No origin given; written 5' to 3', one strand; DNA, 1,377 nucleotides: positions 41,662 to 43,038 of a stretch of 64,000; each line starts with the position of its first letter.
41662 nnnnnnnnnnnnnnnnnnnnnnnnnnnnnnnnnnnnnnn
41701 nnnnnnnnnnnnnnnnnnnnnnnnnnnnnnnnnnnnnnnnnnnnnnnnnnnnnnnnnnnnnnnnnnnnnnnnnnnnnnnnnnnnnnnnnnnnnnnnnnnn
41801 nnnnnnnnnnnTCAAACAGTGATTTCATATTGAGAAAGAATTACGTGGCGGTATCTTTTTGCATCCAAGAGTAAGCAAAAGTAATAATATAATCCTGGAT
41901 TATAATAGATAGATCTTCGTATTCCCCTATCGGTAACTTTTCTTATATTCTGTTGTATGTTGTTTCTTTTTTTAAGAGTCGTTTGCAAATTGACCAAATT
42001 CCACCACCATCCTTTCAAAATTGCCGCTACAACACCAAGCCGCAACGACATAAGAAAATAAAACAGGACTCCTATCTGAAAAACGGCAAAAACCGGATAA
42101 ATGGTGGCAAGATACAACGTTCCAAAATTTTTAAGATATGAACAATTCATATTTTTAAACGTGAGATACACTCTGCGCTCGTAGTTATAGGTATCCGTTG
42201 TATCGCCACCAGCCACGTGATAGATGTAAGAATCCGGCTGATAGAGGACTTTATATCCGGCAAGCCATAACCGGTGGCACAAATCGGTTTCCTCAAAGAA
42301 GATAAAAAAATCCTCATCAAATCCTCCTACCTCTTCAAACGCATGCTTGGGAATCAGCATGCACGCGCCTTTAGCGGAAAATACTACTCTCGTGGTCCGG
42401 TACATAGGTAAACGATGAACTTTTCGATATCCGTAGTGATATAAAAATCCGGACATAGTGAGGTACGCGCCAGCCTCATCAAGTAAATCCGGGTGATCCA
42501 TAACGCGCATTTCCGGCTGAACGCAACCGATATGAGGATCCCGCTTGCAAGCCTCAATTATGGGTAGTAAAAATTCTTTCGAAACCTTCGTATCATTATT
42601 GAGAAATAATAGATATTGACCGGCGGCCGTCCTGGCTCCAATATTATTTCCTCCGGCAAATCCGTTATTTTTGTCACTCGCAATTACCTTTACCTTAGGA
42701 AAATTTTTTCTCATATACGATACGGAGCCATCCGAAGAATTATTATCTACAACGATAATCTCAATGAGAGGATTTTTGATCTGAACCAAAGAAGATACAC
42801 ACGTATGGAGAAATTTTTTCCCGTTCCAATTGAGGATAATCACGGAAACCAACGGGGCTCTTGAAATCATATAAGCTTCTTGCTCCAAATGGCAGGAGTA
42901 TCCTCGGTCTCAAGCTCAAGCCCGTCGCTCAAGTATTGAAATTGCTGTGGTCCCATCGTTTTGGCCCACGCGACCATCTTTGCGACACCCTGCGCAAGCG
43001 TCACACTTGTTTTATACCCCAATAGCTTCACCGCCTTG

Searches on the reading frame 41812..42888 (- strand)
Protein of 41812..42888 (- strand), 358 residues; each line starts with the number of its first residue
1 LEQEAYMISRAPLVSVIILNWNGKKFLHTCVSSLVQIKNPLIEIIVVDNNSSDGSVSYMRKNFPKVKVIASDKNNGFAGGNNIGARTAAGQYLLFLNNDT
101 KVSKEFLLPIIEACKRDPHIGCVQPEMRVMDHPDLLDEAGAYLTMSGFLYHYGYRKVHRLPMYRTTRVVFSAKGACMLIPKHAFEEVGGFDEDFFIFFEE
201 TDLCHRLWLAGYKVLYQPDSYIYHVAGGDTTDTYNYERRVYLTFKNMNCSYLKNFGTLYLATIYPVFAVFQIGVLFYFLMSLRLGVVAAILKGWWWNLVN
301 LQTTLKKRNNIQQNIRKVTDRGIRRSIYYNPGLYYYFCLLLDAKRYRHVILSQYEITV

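Call 12: search_protein_families(library=pfam, proteins=[window:41812-42888:-], max_evalue=0.001)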
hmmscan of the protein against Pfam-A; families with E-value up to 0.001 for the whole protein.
window:41812-42888:- (358 aa): 5 families
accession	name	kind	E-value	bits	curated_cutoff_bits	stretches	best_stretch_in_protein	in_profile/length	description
PF00535.33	Glycos_transf_2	-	3.4e-24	86.1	23.3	1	15-185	1-165/168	Glycosyl transferase family 2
PF13641.12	Glyco_tranf_2_3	-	3.7e-22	79.9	27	1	14-229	3-216/230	Glycosyltransferase like family 2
PF13632.12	Glyco_trans_2_3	-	2.8e-15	57.1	27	1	93-295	2-184/198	Glycosyl transferase family group 2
PF10111.15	Glyco_tranf_2_2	-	5.2e-11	43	27.3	1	26-224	14-216/276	Glycosyltransferase like family 2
PF02709.20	Glyco_transf_7C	-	0.00058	19.9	23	0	174-215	21-63/78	N-terminal domain of galactosyltransferase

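Call 51: search_protein_families(library=ncbifam, proteins=[window:41812-42888:-], max_evalue=0.001)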
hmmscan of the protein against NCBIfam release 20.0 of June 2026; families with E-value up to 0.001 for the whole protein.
window:41812-42888:- (358 aa): 18 families
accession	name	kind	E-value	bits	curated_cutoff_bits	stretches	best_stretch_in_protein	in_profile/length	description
TIGR03965.1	mycofact_glyco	equivalog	2.9e-20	72.6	280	1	9-224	71-280/467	mycofactocin biosynthesis glycosyltransferase MftF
TIGR03937.1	PgaC_IcaA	equivalog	2.9e-19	69.3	422.3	1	6-228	39-254/407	poly-beta-1,6-N-acetyl-D-glucosamine synthase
TIGR04283.1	glyco_like_mftF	equivalog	6.1e-19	68.5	182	1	14-208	1-170/221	TIGR04283 family arsenosugar biosynthesis glycosyltransferase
NF041875.1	EPS_EpsD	equivalog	1.6e-16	60.6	370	1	14-227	1-209/325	exopolysaccharide biosynthesis glycosyltransferase EpsD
NF007482.0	PRK10073.1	equivalog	4.4e-15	55.5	423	1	8-111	2-107/334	glycosyltransferase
TIGR01556.1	rhamnosyltran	subfamily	5.2e-15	55.4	200.55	1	35-231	15-207/281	rhamnosyltransferase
NF038299.1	EPS_HpsN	equivalog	6.2e-15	55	425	1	12-226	1-222/317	hormogonium polysaccharide biosynthesis glycosyltransferase HpsN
TIGR03111.1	glyc2_xrt_Gpos1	hypoth_equivalog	6.6e-11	41.7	363.95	1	6-124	43-166/439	TIGR03111 family XrtG-associated glycosyltransferase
NF047683.1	TeichurnBiosyTuaG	equivalog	7.4e-11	42.2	400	1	7-107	1-104/252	teichuronic acid biosynthesis protein TuaG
NF038302.1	EPS_HpsE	equivalog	4e-08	32.6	300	1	15-224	4-222/307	hormogonium polysaccharide biosynthesis glycosyltransferase HpsE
NF050050.1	ProtGlycPglI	equivalog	4.2e-08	32.9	500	1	12-113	2-107/306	GalNAc(5)-diNAcBac-PP-undecaprenol beta-1,3-glucosyltransferase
NF050113.1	gal_furan_GlfT1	equivalog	1.1e-07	31.4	330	1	17-213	4-195/290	galactofuranosyltransferase GlfT1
TIGR04195.1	S_glycosyl_SunS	equivalog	2.2e-07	30.1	350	1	6-103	51-144/421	SunS family peptide S-glycosyltransferase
NF045692.1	OglycostaseCruG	equivalog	1.4e-06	27.5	600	1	13-225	42-256/386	2'-O-glycosyltransferase CruG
TIGR04009.1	wcaE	equivalog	2.9e-06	26.7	369.2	1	14-99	6-92/248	colanic acid biosynthesis glycosyltransferase WcaE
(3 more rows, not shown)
